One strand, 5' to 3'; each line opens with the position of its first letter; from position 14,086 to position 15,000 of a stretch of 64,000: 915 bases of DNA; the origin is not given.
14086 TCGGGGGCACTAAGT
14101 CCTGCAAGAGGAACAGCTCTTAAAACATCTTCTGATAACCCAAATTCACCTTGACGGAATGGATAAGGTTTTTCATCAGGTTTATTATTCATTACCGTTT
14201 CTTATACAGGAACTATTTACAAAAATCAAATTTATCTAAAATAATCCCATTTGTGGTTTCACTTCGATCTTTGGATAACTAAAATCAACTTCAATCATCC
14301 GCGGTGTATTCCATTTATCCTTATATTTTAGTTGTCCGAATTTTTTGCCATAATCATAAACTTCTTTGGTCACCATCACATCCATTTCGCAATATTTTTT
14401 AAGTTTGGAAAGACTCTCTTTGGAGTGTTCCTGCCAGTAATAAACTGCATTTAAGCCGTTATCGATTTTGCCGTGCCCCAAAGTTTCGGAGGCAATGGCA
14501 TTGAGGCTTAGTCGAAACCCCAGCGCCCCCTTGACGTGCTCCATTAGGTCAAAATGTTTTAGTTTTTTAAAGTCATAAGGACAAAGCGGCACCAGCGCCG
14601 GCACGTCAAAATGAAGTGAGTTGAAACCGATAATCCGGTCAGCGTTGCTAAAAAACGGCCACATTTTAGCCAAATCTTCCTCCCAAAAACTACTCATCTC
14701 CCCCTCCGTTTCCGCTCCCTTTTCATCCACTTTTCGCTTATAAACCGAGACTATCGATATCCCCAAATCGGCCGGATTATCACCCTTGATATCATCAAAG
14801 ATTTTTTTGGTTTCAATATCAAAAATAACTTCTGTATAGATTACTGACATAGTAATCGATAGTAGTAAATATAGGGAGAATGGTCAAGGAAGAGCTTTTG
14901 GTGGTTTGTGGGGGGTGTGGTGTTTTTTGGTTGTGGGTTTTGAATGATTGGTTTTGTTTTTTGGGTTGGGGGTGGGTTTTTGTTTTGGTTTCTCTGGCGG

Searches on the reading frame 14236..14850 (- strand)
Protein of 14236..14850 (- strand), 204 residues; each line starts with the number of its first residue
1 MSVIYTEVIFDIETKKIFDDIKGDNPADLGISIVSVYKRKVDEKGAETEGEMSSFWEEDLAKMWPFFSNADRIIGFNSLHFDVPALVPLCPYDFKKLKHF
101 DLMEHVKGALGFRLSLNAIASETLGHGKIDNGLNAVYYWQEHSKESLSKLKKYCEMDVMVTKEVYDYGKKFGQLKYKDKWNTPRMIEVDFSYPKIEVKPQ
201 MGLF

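Call 8: search_protein_families(library=pfam, proteins=[window:14236-14850:-], max_evalue=0.01)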
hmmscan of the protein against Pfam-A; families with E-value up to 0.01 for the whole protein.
window:14236-14850:- (204 aa): 2 families
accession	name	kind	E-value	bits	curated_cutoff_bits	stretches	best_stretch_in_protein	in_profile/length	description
PF13482.12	RNase_H_2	-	1.4e-12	48.3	22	1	8-167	1-163/165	RNase_H superfamily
PF10108.15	DNA_pol_B_exo2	-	3.5e-06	27.3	24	1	98-165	104-170/213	Predicted 3'-5' exonuclease related to the exonuclease domain of PolB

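Call 15: find_encoding_contigs(protein=window:14236-14850:-, flank=6000, max_places=10)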
Protein window:14236-14850:- (204 aa): 18 contigs read that carry it; 10 places shown.
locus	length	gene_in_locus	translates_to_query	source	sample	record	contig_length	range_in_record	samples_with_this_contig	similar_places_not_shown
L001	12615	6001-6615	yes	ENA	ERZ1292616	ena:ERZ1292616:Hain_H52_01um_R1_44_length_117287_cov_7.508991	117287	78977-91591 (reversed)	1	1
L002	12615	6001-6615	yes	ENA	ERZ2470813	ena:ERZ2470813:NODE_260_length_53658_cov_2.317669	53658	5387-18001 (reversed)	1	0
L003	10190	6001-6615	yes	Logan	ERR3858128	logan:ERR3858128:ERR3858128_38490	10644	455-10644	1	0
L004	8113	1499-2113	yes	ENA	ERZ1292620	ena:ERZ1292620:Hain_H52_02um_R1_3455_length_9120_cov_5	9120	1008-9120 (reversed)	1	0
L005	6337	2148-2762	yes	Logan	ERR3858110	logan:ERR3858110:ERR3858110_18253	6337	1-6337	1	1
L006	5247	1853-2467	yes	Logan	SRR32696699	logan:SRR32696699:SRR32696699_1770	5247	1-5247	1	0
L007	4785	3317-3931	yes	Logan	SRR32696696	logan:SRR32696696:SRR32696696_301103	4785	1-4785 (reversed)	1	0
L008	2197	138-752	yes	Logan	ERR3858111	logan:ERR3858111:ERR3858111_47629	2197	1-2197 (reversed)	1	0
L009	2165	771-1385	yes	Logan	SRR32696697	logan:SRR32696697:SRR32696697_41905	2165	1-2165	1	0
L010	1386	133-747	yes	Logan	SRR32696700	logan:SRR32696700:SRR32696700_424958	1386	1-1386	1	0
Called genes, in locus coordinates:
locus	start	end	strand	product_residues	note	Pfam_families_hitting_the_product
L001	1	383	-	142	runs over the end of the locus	PF13529:Peptidase_C39_2 (faint)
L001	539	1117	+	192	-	-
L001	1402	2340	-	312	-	PF04389:Peptidase_M28 (weak)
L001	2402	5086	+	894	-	PF00932:LTD, PF02412:TSP_3 (faint), PF00041:fn3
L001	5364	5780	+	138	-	-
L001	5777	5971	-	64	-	-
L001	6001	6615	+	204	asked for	PF13482:RNase_H_2, PF10108:DNA_pol_B_exo2 (faint)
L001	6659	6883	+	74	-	-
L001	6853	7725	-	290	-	PF12705:PDDEXK_1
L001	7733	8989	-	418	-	-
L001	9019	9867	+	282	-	PF14257:DUF4349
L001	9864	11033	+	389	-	PF05496:RuvB_N, PF20720:nSTAND3 (faint), PF00004:AAA, PF07728:AAA_5 (weak), PF16193:AAA_assoc_2, PF12002:MgsA_C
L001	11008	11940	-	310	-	PF01699:Na_Ca_ex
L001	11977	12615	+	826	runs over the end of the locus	PF00690:Cation_ATPase_N, PF00122:E1-E2_ATPase, PF00702:Hydrolase, PF13246:Cation_ATPase, PF08282:Hydrolase_3 (weak), PF00689:Cation_ATPase_C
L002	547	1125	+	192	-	-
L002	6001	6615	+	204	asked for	PF13482:RNase_H_2, PF10108:DNA_pol_B_exo2 (faint)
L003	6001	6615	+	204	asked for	PF13482:RNase_H_2, PF10108:DNA_pol_B_exo2 (faint)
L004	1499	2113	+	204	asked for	PF13482:RNase_H_2, PF10108:DNA_pol_B_exo2 (faint)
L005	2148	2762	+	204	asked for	PF13482:RNase_H_2, PF10108:DNA_pol_B_exo2 (faint)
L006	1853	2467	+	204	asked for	PF13482:RNase_H_2, PF10108:DNA_pol_B_exo2 (faint)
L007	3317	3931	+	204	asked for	PF13482:RNase_H_2, PF10108:DNA_pol_B_exo2 (faint)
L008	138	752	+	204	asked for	PF13482:RNase_H_2, PF10108:DNA_pol_B_exo2 (faint)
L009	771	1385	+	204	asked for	PF13482:RNase_H_2, PF10108:DNA_pol_B_exo2 (faint)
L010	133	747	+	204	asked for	PF13482:RNase_H_2, PF10108:DNA_pol_B_exo2 (faint)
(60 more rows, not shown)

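Call 16: find_homologous_proteins(query=window:14236-14850:-, max_evalue=1e-10)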
Query window:14236-14850:- (204 aa): 1285 proteins with E <= 1e-10 among 1328 candidates; the best 120 are listed.
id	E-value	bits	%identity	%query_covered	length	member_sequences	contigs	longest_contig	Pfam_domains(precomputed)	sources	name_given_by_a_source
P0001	3.5e-135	466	100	100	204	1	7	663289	PF13482.13,PF10108.16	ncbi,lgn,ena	ncbi:MAG: ribonuclease H-like domain-containing protein [Patescibacteria group bacterium]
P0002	1.4e-117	409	87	100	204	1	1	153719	PF13482.13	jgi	jgi:DEAD/DEAH box helicase domain-containing protein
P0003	4.0e-115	401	86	98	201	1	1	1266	PF13482.13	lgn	-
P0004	4.4e-113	394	86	98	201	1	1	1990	PF13482.13,PF10108.16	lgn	-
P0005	5.3e-113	394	85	99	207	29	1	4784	PF13482.13,PF10108.16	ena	-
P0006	2.8e-112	392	86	98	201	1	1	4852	PF13482.13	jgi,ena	-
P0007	9.0e-112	390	86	98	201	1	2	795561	PF13482.13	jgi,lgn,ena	-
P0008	6.6e-109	380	82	98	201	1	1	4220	PF13482.13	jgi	jgi:DEAD/DEAH box helicase domain-containing protein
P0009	7.9e-108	377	82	98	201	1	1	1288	PF13482.13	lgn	-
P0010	7.9e-108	377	82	98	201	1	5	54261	PF13482.13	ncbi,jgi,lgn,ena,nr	ncbi:MAG TPA: ribonuclease H-like domain-containing protein [Candidatus Woesebacteria bacterium]|nr:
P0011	7.9e-108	377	82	98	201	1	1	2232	PF13482.13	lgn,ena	-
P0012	1.4e-107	376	82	98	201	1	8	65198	PF13482.13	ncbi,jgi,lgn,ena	-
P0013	2.9e-107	375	82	98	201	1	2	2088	PF13482.13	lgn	-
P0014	2.9e-107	375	82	98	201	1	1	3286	PF13482.13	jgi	-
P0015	2.9e-107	375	82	98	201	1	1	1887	PF13482.13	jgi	-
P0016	3.2e-107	375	82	98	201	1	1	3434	PF13482.13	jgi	-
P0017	9.9e-107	373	81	98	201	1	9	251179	PF13482.13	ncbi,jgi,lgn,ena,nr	ncbi:MAG TPA: ribonuclease H-like domain-containing protein [Candidatus Woesebacteria bacterium]|nr:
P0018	1.0e-106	373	81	98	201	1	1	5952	PF13482.13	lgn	-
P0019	3.5e-106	372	80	98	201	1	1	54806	PF13482.13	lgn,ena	-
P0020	3.7e-106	372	79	98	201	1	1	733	PF13482.13,PF10108.16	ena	-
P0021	3.8e-106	371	80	98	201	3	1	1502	PF13482.13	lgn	-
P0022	5.1e-106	371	80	98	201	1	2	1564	PF13482.13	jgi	-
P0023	5.2e-106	371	80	98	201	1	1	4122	PF13482.13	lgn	-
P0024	6.3e-106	371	80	98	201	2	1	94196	PF13482.13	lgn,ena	-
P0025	1.3e-105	370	79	98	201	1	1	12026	PF13482.13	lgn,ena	-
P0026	1.6e-105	369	80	98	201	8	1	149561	PF13482.13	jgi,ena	-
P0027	7.0e-105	367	81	98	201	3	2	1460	PF13482.13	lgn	-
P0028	7.4e-105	367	78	100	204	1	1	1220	PF13482.13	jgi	jgi:DEAD/DEAH box helicase domain-containing protein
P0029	9.3e-105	367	80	98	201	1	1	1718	PF13482.13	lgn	-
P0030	9.7e-105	367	79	98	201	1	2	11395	PF13482.13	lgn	-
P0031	1.1e-104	367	80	99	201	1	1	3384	PF13482.13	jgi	-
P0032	1.6e-104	366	80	98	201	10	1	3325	PF13482.13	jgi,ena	-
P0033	1.6e-104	366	80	98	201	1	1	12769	PF13482.13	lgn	-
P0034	3.6e-104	365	78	98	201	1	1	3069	PF13482.13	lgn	-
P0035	4.5e-104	365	78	98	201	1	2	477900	PF13482.13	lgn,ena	-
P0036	4.7e-104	365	79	98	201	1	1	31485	PF13482.13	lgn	-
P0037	5.1e-104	365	78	98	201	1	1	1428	PF13482.13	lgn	-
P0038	6.0e-104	364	78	98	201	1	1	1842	PF13482.13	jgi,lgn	-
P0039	8.3e-104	364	79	98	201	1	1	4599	PF13482.13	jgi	-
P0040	9.4e-104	364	78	98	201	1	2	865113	PF13482.13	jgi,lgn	jgi:DEAD/DEAH box helicase domain-containing protein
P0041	1.1e-103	363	79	98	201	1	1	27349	PF13482.13,PF10108.16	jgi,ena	-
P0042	1.9e-103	363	78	98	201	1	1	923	PF13482.13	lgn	-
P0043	2.2e-103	362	79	98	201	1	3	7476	PF13482.13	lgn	-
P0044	3.1e-103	362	78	98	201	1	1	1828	PF13482.13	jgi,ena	-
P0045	6.3e-103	361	79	98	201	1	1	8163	PF13482.13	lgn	-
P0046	9.9e-103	360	78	98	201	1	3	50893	PF13482.13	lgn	-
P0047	1.1e-102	360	78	98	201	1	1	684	PF13482.13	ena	-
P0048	1.1e-102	360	78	98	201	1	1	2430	PF13482.13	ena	-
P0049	1.2e-102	360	77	98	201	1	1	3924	PF13482.13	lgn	-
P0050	1.6e-102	360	79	98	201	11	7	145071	PF13482.13,PF10108.16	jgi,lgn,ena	-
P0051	1.7e-102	360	78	98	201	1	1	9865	PF13482.13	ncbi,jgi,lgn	ncbi:MAG: ribonuclease H-like domain-containing protein [Candidatus Shapirobacteria bacterium]|jgi:D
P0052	2.8e-102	359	78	98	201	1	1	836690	PF13482.13,PF10108.16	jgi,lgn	jgi:DEAD/DEAH box helicase domain-containing protein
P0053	4.9e-102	358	78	98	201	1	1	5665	PF13482.13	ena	-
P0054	6.1e-102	358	76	100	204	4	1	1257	PF13482.13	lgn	-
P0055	6.8e-102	358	78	98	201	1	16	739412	PF13482.13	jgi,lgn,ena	jgi:DEAD/DEAH box helicase domain-containing protein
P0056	6.9e-102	358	80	95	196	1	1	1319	PF13482.13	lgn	-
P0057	9.0e-102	357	78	98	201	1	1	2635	PF13482.13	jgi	jgi:DEAD/DEAH box helicase domain-containing protein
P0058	1.0e-101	357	77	98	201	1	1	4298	PF13482.13,PF10108.16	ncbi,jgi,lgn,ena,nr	ncbi:ribonuclease H-like domain-containing protein [Patescibacteria group bacterium]|nr:ribonuclease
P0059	1.2e-101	357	78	98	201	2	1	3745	PF13482.13,PF10108.16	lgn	-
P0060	3.2e-101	355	77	98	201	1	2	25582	PF13482.13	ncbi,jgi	-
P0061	3.6e-101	355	76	98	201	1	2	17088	PF13482.13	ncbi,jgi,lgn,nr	ncbi:ribonuclease H-like domain-containing protein [Candidatus Shapirobacteria bacterium]|nr:ribonuc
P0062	4.6e-101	355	77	98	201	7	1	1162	PF13482.13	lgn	-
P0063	4.8e-101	355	78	98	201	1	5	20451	PF13482.13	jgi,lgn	jgi:DEAD/DEAH box helicase domain-containing protein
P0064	4.9e-101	355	76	98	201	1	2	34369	PF13482.13,PF10108.16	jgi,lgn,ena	-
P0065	5.3e-101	355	78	97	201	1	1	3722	PF13482.13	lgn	-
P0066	5.4e-101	355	77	98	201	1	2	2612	PF13482.13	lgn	-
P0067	8.8e-101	354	100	75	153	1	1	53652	PF13482.13,PF10108.16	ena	-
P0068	9.4e-101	354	77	98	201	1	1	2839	PF13482.13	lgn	-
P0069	1.1e-100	354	78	98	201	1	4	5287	PF13482.13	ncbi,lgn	-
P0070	1.3e-100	353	75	98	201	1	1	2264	PF13482.13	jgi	-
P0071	2.3e-100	353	77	98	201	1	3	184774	PF13482.13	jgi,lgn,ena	jgi:DEAD/DEAH box helicase domain-containing protein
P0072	2.6e-100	352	75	100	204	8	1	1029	PF13482.13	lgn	-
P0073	4.0e-100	352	77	98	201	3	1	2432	PF13482.13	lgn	-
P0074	4.3e-100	352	76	100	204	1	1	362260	PF13482.13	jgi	jgi:hypothetical protein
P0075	4.6e-100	352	76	99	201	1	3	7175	PF13482.13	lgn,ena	-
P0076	2.3e-99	349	75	100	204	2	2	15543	PF13482.13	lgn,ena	-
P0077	2.7e-99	349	76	98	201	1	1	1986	PF13482.13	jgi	jgi:DEAD/DEAH box helicase domain-containing protein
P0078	5.2e-99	348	74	98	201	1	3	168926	PF13482.13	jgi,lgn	-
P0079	5.7e-99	348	75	99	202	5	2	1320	PF13482.13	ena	-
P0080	6.0e-99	348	75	98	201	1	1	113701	PF13482.13,PF10108.16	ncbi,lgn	-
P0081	1.2e-98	347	75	99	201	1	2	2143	PF13482.13,PF10108.16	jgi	-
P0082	3.2e-98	346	74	98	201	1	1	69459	PF13482.13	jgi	jgi:DEAD/DEAH box helicase domain-containing protein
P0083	1.0e-97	344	73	99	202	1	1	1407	PF13482.13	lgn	-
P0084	1.8e-97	343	72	100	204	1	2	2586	PF13482.13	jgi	jgi:DEAD/DEAH box helicase domain-containing protein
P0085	3.5e-97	342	72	98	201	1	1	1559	PF13482.13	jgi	jgi:DEAD/DEAH box helicase domain-containing protein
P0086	3.7e-97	342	74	100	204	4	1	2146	PF13482.13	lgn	-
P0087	3.9e-97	342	73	100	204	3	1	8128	PF13482.13,PF10108.16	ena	-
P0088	8.3e-97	341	76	97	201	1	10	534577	PF13482.13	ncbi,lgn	-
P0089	2.0e-96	340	73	99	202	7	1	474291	PF13482.13,PF10108.16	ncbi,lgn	ncbi:MAG: ribonuclease H-like domain-containing protein [Candidatus Shapirobacteria bacterium]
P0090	2.7e-96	339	74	98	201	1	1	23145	PF13482.13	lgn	-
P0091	4.6e-96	339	73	98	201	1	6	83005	PF13482.13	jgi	jgi:DEAD/DEAH box helicase domain-containing protein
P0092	9.3e-96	338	74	98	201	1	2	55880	PF13482.13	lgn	-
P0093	1.0e-95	337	73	100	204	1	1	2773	PF13482.13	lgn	-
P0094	1.1e-95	337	74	98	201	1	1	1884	PF13482.13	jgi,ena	-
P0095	1.8e-95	337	73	98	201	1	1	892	PF13482.13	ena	-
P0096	3.6e-95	336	74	100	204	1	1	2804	PF13482.13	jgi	jgi:RNase_H superfamily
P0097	4.3e-95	335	73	98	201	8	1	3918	PF13482.13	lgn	-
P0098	4.8e-95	335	73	98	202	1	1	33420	PF13482.13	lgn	-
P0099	7.9e-95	335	73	98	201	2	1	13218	PF13482.13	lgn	-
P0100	1.6e-94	334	72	98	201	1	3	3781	PF13482.13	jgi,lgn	-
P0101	1.8e-94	333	74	98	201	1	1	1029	PF13482.13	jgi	jgi:DEAD/DEAH box helicase domain-containing protein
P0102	1.8e-94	333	71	100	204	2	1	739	PF13482.13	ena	-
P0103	2.1e-94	333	72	98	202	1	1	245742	PF13482.13,PF10108.16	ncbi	-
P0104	2.1e-94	333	70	100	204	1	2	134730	PF13482.13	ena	-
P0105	3.8e-94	332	71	100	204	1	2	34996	PF13482.13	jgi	-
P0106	4.0e-94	332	70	100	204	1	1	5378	PF13482.13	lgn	-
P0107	4.9e-94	332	73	98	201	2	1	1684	PF13482.13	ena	-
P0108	8.6e-94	331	71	98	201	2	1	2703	PF13482.13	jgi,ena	-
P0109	8.8e-94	331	71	98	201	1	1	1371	PF13482.13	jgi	jgi:DEAD/DEAH box helicase domain-containing protein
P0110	1.5e-93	330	72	99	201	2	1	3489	PF13482.13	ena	-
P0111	1.5e-93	330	73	98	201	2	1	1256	PF13482.13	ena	-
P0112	1.9e-93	330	73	97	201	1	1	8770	PF13482.13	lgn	-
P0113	2.2e-93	330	70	98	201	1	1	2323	PF13482.13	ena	-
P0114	2.8e-93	329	71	99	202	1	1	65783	PF13482.13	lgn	-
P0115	2.8e-93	329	71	98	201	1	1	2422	PF13482.13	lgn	-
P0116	5.6e-93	328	72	98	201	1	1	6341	PF13482.13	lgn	-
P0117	5.9e-93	328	71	98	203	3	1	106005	PF13482.13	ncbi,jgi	jgi:DEAD/DEAH box helicase domain-containing protein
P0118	7.0e-93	328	73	98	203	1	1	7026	PF13482.13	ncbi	ncbi:MAG TPA: ribonuclease H-like domain-containing protein [Patescibacteria group bacterium]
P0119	7.2e-93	328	73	98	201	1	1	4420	PF13482.13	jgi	jgi:hypothetical protein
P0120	1.6e-92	327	72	100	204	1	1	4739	PF13482.13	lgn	-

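Call 18: find_related_loci(query=A1, collection=genome_contigs, flank=4000)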
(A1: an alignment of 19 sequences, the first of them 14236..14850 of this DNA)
Query A1 (204 aa) in genome_contigs; peptide patterns used: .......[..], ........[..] (x = any residue, [..] = any of these).
129 stretches matched a pattern; 79 encode a relative of the query (tblastn E <= 1e-3); 79 distinct loci.
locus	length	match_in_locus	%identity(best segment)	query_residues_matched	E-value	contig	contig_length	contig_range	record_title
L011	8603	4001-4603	88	4-204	1e-121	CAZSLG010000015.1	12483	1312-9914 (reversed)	MAG TPA_asm: uncultured Gammaproteobacteria bacterium isolate SRP062349_co5_136 genome assembly, contig: NODE_2022_lengt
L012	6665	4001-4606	86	3-204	4e-118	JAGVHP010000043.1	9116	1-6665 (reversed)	MAG: Candidatus Shapirobacteria bacterium isolate DeMMO2_35 c_000000055753, whole genome shotgun sequence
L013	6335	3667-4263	86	6-204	4e-117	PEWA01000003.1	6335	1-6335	MAG: Candidatus Shapirobacteria bacterium CG06_land_8_20_14_3_00_40_12 CG06_land_8_20_14_3.00_150_scaffold_10319_c, whol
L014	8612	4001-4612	80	1-204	1e-111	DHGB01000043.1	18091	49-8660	MAG TPA_asm: Candidatus Shapirobacteria bacterium UBA4809 UBA4809_contig_30195, whole genome shotgun sequence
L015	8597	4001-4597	79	6-204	7e-111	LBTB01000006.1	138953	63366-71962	MAG: Candidatus Shapirobacteria bacterium GW2011_GWF2_37_20 US46_C0006, whole genome shotgun sequence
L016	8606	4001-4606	79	3-204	2e-109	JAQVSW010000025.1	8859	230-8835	MAG: Candidatus Shapirobacteria bacterium isolate STF1_283 NODE_26536_length_8859_cov_9.773591_Sandtown_F1, whole genome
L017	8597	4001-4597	80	6-204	2e-109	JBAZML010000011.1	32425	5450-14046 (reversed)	MAG: Candidatus Shapirobacteria bacterium isolate SO_2017_LW4_41 scaffold_3022_c1_LW137-91_2017, whole genome shotgun se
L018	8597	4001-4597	78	6-204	1e-106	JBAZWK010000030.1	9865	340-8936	MAG: Candidatus Shapirobacteria bacterium isolate SO_2017_GW1_30 NODE_25653_length_9865_cov_1.163072_OW334_2017, whole g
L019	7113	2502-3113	75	1-204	9e-106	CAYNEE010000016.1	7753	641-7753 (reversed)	MAG TPA_asm: uncultured Gammaproteobacteria bacterium isolate binchicken_co117_38 genome assembly, contig: NODE_16357_le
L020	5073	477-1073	77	6-204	2e-105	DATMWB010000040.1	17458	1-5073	MAG TPA_asm: Candidatus Methanoperedens sp. isolate SMAG_U13083 k141_385142, whole genome shotgun sequence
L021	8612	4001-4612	76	1-204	5e-105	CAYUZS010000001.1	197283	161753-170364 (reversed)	MAG TPA_asm: uncultured Gammaproteobacteria bacterium isolate SRP294416_co1_374 genome assembly, contig: NODE_25_length_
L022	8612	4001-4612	74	1-204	8e-103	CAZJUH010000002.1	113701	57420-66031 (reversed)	MAG TPA_asm: uncultured Gammaproteobacteria bacterium isolate binchicken_co220_54 genome assembly, contig: NODE_57_lengt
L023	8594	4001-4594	76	7-204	3e-102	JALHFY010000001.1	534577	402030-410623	MAG: Candidatus Shapirobacteria bacterium isolate 3-JJ_aug_S1_074 scaffold_13, whole genome shotgun sequence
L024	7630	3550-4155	72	3-204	1e-100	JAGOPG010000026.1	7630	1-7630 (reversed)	Candidatus Shapirobacteria bacterium isolate Go_SlDig_bin_323 Go_SlDig_30606_length_7630_cov_9.977742, whole genome shot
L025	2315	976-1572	77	6-204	2e-104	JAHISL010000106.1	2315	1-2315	MAG: Patescibacteria group bacterium isolate MM_PC_MetaG.mb.172 MM_PC_MetaG.mb.172_k141_2000046, whole genome shotgun se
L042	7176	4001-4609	65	2-204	2e-90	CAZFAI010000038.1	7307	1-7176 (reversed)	MAG TPA_asm: uncultured Gammaproteobacteria bacterium isolate binchicken_co39_529 genome assembly, contig: NODE_22610_le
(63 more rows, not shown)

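Call 35: find_encoding_contigs(protein=P0002, flank=3000, max_places=2)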
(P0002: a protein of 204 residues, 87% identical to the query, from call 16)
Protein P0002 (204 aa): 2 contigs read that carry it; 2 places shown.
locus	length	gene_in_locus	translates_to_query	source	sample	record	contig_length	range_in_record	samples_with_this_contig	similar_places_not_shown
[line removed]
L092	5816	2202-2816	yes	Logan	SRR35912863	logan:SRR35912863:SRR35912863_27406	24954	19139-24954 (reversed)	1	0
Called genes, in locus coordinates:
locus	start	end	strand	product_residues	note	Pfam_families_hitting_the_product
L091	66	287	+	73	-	-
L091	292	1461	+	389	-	PF00817:IMS, PF11799:IMS_C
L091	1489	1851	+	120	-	-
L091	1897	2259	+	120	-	-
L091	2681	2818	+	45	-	-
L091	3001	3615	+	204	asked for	PF13482:RNase_H_2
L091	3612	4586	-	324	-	PF12705:PDDEXK_1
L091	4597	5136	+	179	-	PF00849:PseudoU_synth_2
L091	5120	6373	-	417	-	-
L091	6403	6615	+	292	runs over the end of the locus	PF14257:DUF4349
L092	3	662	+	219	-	?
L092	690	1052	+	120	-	-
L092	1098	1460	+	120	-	-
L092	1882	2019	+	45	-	-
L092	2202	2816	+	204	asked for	PF13482:RNase_H_2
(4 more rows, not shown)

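Call 36: find_encoding_contigs(protein=P0007, flank=3000, max_places=2)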
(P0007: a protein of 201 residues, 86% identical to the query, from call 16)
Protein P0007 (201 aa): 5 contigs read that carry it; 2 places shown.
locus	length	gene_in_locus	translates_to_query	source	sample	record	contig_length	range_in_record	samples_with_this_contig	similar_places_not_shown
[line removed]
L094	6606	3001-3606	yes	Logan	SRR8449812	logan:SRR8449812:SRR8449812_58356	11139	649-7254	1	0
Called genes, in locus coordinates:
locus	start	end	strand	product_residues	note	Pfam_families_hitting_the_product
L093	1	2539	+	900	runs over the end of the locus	-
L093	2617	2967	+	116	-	-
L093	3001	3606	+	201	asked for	PF13482:RNase_H_2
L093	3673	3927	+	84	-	-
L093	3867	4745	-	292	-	PF12705:PDDEXK_1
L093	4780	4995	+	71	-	-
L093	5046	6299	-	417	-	-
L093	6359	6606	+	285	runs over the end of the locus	PF14257:DUF4349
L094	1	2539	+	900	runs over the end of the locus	-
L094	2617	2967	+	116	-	-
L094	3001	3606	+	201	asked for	PF13482:RNase_H_2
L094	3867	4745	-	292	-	PF12705:PDDEXK_1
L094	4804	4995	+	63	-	-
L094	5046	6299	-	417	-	-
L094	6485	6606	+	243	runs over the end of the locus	PF14257:DUF4349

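Call 37: find_encoding_contigs(protein=P0071, flank=3000, max_places=2)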
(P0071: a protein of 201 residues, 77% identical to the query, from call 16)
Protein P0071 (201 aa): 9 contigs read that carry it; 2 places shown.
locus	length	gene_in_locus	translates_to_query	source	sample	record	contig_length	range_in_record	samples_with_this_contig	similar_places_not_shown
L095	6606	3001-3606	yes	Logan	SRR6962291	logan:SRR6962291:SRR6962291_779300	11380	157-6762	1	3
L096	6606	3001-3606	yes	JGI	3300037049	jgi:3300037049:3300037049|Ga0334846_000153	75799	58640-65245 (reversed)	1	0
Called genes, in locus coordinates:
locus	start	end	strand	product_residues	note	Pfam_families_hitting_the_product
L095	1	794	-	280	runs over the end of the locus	PF01553:Acyltransferase (weak)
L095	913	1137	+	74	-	-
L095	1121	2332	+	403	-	PF00817:IMS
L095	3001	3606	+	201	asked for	PF13482:RNase_H_2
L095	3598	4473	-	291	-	PF00892:EamA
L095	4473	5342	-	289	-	PF12705:PDDEXK_1, PF01930:Cas_Cas4 (faint)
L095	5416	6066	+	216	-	PF01479:S4, PF00849:PseudoU_synth_2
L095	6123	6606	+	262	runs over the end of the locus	PF01734:Patatin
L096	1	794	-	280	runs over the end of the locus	PF01553:Acyltransferase (weak)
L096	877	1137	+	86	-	-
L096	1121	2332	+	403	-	PF00817:IMS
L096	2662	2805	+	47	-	-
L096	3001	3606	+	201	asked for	PF13482:RNase_H_2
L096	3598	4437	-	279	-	PF00892:EamA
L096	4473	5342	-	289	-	PF12705:PDDEXK_1, PF01930:Cas_Cas4 (faint)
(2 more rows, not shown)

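Call 46: find_encoding_contigs(protein=P0005, flank=2500, max_places=2)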
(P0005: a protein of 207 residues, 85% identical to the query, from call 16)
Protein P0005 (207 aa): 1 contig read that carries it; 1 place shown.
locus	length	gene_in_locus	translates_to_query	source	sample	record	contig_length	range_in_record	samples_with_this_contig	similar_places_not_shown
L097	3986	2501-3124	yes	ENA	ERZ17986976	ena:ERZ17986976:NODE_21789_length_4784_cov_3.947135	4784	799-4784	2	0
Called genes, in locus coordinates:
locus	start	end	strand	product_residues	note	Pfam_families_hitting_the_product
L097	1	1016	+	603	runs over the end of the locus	?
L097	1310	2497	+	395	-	PF00817:IMS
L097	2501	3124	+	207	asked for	PF13482:RNase_H_2, PF10108:DNA_pol_B_exo2 (faint)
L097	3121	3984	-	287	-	?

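Call 47: find_encoding_contigs(protein=P0046, flank=2500, max_places=2)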
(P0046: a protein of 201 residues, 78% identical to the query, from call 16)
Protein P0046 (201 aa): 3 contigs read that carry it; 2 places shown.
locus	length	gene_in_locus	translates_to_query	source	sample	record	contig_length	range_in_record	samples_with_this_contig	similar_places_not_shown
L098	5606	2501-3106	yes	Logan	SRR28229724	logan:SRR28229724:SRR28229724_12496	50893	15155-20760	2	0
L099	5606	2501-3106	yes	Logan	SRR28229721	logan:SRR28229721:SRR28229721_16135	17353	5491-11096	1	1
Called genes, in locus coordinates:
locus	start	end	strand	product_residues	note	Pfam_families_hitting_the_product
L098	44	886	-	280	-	PF01553:Acyltransferase (weak)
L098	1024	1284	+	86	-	-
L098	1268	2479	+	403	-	PF00817:IMS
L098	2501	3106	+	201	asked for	PF13482:RNase_H_2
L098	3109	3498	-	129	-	PF01850:PIN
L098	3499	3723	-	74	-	PF04014:MazE_antitoxin, PF15937:PrlF_antitoxin (weak)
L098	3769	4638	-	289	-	PF12705:PDDEXK_1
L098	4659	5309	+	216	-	PF01479:S4, PF00849:PseudoU_synth_2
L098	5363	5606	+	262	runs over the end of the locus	PF01734:Patatin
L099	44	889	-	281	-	PF01553:Acyltransferase (weak)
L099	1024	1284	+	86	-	-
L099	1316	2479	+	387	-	PF00817:IMS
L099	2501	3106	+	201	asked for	PF13482:RNase_H_2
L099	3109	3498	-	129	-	PF01850:PIN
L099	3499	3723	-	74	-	PF04014:MazE_antitoxin, PF15937:PrlF_antitoxin (weak)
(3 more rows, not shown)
